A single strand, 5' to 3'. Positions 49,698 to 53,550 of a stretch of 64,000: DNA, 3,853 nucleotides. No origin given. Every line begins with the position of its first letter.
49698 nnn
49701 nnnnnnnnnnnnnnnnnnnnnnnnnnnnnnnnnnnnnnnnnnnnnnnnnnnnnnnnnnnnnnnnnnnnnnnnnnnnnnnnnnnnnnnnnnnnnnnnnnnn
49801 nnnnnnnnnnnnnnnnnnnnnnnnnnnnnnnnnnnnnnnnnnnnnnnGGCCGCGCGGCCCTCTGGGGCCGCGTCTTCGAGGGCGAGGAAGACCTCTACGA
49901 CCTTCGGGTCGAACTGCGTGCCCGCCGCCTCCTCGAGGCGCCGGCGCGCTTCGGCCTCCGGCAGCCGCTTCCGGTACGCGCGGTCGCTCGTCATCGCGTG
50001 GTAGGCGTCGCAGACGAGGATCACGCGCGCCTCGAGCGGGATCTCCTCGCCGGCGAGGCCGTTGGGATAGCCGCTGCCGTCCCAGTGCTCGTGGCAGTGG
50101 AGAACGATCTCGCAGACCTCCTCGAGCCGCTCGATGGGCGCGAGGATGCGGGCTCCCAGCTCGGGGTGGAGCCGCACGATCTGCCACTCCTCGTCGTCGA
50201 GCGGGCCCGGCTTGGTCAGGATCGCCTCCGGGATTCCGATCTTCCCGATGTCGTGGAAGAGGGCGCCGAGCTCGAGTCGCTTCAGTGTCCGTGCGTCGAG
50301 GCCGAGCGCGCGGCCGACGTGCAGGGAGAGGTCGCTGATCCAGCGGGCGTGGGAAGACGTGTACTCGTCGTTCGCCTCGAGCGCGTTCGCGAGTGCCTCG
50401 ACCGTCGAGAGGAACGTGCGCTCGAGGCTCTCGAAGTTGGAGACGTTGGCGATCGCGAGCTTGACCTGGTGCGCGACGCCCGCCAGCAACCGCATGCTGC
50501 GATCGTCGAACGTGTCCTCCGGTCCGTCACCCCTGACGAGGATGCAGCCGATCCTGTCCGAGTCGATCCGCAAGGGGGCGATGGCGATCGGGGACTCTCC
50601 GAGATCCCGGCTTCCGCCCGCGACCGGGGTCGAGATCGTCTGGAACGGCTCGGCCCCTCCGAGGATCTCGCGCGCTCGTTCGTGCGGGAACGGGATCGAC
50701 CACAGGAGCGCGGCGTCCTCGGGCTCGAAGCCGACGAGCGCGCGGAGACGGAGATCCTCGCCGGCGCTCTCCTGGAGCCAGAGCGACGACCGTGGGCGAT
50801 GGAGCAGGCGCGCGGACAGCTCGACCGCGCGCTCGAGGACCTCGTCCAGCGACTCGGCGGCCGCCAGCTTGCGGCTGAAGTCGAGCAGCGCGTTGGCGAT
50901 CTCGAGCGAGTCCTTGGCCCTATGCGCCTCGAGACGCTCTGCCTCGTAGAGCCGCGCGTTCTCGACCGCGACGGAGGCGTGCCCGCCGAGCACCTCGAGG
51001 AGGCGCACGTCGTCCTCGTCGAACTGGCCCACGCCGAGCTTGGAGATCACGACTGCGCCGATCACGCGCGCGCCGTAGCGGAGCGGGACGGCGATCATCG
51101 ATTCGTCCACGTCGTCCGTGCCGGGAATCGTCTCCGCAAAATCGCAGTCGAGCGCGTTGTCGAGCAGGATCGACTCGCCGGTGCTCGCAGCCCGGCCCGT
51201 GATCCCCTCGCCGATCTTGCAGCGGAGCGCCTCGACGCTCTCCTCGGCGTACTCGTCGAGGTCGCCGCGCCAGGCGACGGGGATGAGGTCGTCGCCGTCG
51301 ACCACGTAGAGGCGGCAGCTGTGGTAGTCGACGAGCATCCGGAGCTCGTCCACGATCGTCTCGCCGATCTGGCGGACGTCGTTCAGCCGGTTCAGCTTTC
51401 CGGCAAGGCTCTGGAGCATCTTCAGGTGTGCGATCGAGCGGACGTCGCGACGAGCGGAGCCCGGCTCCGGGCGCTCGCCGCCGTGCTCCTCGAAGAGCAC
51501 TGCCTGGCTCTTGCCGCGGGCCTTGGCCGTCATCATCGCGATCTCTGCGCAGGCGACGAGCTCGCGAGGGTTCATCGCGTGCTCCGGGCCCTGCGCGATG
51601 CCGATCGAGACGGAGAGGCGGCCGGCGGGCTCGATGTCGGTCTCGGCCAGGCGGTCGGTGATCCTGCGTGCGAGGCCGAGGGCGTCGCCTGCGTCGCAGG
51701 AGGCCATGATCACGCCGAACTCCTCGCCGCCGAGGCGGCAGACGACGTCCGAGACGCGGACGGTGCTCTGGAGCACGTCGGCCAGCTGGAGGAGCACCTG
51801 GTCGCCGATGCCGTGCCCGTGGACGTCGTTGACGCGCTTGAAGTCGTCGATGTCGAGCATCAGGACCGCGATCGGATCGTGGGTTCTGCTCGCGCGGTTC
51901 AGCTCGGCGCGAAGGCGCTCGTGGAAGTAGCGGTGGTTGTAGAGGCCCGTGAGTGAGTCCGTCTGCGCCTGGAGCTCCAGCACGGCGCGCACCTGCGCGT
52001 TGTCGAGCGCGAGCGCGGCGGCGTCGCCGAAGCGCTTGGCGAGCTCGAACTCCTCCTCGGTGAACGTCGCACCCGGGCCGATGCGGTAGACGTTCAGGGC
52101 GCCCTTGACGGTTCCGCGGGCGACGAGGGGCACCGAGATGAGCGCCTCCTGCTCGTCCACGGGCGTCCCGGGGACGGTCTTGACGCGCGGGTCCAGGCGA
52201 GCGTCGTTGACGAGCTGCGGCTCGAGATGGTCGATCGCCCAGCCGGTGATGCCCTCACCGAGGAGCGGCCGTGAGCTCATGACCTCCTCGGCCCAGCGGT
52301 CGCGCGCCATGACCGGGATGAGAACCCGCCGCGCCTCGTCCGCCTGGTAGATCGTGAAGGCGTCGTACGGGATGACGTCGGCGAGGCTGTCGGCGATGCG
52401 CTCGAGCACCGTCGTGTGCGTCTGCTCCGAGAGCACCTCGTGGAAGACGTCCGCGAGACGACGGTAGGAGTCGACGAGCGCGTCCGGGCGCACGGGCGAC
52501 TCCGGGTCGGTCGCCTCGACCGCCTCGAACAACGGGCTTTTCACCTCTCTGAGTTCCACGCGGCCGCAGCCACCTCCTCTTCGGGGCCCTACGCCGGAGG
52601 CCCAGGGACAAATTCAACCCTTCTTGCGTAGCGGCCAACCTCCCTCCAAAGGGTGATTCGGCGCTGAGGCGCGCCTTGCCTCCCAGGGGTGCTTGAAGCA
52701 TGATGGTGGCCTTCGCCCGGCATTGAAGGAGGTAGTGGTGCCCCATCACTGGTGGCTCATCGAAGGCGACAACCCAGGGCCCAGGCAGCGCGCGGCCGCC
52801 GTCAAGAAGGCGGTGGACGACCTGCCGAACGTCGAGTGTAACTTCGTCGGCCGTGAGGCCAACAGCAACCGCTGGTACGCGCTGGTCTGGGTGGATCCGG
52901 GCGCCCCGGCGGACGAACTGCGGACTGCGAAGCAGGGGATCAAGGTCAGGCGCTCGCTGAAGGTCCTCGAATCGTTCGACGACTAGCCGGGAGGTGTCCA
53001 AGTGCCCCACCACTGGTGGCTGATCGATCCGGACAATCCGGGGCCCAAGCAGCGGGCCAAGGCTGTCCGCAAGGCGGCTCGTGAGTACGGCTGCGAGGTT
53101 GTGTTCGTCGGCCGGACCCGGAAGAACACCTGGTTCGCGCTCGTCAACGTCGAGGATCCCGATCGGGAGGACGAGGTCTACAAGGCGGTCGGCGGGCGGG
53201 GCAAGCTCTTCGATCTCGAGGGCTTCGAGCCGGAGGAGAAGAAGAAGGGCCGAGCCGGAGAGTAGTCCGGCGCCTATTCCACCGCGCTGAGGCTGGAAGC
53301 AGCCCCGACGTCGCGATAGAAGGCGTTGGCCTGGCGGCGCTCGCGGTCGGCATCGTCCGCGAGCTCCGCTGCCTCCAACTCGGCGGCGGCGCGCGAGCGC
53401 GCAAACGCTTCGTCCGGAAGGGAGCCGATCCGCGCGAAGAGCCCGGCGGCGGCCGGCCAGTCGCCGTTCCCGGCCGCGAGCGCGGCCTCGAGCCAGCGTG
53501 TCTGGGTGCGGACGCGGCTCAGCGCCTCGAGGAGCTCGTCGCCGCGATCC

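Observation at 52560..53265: Tandem pair of small paralogous proteins with an invariant N-terminal '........-x-x-DNPGP-(R/K)-QRA-x-AV-(K/R)-KA' motif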

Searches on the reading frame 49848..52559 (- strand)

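Call 39: search_protein_families(library=pfam, proteins=[window:49848-52559:-], max_evalue=0.01)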
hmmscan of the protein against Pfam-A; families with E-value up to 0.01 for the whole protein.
window:49848-52559:- (904 aa): 6 families
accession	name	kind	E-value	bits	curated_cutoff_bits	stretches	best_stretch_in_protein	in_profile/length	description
PF00990.26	GGDEF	-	3.4e-43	147.7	23.8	1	198-351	1-160/161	Diguanylate cyclase, GGDEF domain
PF13185.12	GAF_2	-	1e-42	146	28.6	3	394-533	3-136/136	GAF domain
PF13487.12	HD_5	-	1.2e-41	142.8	27.2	1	722-887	2-170/170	HD domain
PF13492.12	GAF_3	-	1.5e-36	126.1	27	3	397-534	4-129/129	GAF domain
PF01590.32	GAF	-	3.7e-31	108.9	22.4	2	394-532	1-133/133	GAF domain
PF01966.28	HD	-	1.6e-18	67.5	22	1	742-856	9-116/116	HD domain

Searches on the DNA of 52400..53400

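Call 74: search_rna_families(source=window, start=52400, end=53400, threshold=evalue, max_evalue=1)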
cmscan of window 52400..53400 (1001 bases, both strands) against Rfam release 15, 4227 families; matches with E-value up to 1: 0.
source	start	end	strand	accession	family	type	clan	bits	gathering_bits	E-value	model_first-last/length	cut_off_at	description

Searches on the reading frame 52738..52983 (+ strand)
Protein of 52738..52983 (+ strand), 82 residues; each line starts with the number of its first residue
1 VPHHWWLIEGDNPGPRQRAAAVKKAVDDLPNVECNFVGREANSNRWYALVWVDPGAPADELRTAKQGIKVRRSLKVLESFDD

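Call 8: find_homologous_proteins(query=window:52738-52983:+, max_evalue=0.01)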
Query window:52738-52983:+ (82 aa): 25 proteins with E <= 0.01 among 25 candidates.
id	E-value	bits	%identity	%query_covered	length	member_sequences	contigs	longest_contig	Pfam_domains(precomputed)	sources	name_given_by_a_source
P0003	6.0e-45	169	90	100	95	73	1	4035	-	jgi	jgi:hypothetical protein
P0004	2.2e-43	164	95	91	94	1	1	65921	-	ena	-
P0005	1.1e-41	158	91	85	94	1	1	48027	-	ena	-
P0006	1.8e-38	148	81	99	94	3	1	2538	-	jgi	jgi:hypothetical protein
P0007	2.7e-37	144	80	99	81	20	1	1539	-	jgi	jgi:hypothetical protein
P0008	5.5e-37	143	87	85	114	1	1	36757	-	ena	-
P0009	1.5e-33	132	75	99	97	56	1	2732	-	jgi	jgi:hypothetical protein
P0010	3.7e-33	131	76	100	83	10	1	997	-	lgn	-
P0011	4.1e-33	131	73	99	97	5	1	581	-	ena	-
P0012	3.0e-31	125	72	99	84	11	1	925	-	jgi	jgi:hypothetical protein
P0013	4.2e-31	125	73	100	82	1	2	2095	-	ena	-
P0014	4.2e-31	125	73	100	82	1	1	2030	-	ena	-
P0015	1.1e-30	123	72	100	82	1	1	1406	-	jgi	jgi:hypothetical protein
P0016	1.1e-30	123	72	100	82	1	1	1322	-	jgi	-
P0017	4.2e-30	121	72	100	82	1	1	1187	-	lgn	-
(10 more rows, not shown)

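Call 55: search_protein_families(library=padloc, proteins=[window:52738-52983:+], max_evalue=0.01)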
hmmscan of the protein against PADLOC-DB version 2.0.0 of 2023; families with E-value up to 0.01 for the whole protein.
window:52738-52983:+ (82 aa): 0 families

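Call 78: predict_structure(alignment_id=A3)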
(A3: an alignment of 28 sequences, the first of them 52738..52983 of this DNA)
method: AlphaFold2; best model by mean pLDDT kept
length: 82 residues; sequences in the alignment: 28
mean_pLDDT: 86.2   pTM: 0.75
mean pLDDT of the five models: 86.2, 84.4, 82.7, 80.0, 78.9
residues with pLDDT >= 90: 48; 70-90: 23; 50-70: 10; < 50: 1
segments of 3 or more residues with pLDDT < 50: none
pLDDT, mean of each block of 10 residues (from residue 1): 83 84 94 92 88 92 92 69 59
secondary structure, 60 per line:
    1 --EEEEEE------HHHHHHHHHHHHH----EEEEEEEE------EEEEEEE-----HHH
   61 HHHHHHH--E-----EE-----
elements in order: E3-8 H15-27 E32-39 E46-52 H58-67

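Call 81: fold_search(model_id=the predicted structure, library=pdb)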
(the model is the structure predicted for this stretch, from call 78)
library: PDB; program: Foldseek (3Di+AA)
matches with E <= 10: 1112; with E <= 0.001: 0
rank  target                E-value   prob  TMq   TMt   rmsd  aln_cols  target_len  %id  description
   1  7bfe_A                4.4e-03  1.00  0.62  0.62   3.7        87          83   15  Circular permutant of ribosomal protein S6, P54-55 truncated, L21A mutant. (released 2022-07-13)
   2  7bff_E                1.1e-02  0.99  0.55  0.55   4.4        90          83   14  Circular permutant of ribosomal protein S6, P54-55 truncated, I25A mutant. (released 2022-07-13)
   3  7bfe_C                1.4e-02  0.99  0.53  0.52   4.1        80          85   18  Circular permutant of ribosomal protein S6, P54-55 truncated, L21A mutant. (released 2022-07-13)
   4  7bff_A                2.1e-02  1.00  0.59  0.57   3.7        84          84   15  Circular permutant of ribosomal protein S6, P54-55 truncated, I25A mutant. (released 2022-07-13)
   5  7bfg_A                2.9e-02  0.99  0.58  0.56   3.8        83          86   16  Circular permutant of ribosomal protein S6, P54-55 truncated, V37A mutant. (released 2022-07-13)
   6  1ru1_A                2.9e-02  0.99  0.53  0.34   3.7        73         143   16  CRYSTAL STRUCTURE OF A TERNARY COMPLEX OF E. COLI HPPK(V83G/DEL84-89) WITH MGAMPCPP AND 6-HYDROXYMETHYL-7,8-DIHYDROPTE (released 2004-02-24)
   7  7bfe_D                2.9e-02  0.99  0.54  0.53   4.0        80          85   18  Circular permutant of ribosomal protein S6, P54-55 truncated, L21A mutant. (released 2022-07-13)
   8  2go8                  3.1e-02  0.84  0.43  0.41   5.0        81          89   15  Crystal structure of YQJZ_BACSU FROM Bacillus subtilis. Northeast structural genomics TARGET SR435 (released 2006-04-25)
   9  7bfd_A                3.3e-02  0.99  0.55  0.54   3.9        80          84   18  Circular permutant of ribosomal protein S6, P54-55 truncated, Y4A mutant. (released 2022-07-13)
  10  7bff_D                3.5e-02  0.99  0.58  0.57   3.7        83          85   16  Circular permutant of ribosomal protein S6, P54-55 truncated, I25A mutant. (released 2022-07-13)
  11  4m5j                  3.5e-02  0.99  0.53  0.31   4.7        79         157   18  The Identification, Analysis and Structure-Based Development of Novel Inhibitors of 6-hydroxymethyl-7,8-dihydropterin py (released 2014-04-02)
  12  1cbk_A                3.5e-02  0.97  0.48  0.28   5.4        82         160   17  7,8-DIHYDRO-6-HYDROXYMETHYLPTERIN-PYROPHOSPHOKINASE FROM HAEMOPHILUS INFLUENZAE (released 2000-03-01)
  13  3kue                  3.5e-02  0.96  0.48  0.29   5.6        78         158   17  Crystal structure of E. coli HPPK(E77A) (released 2010-11-24)
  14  1tmj                  3.5e-02  0.95  0.48  0.29   5.6        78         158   17  Crystal structure of E.coli apo-HPPK(W89A) at 1.45 Angstrom resolution (released 2005-06-21)
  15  7b90_A                3.8e-02  0.99  0.58  0.56   3.8        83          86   16  Circular permutant of ribosomal protein S6, P54-55 truncated, I8A mutant (released 2022-06-08)
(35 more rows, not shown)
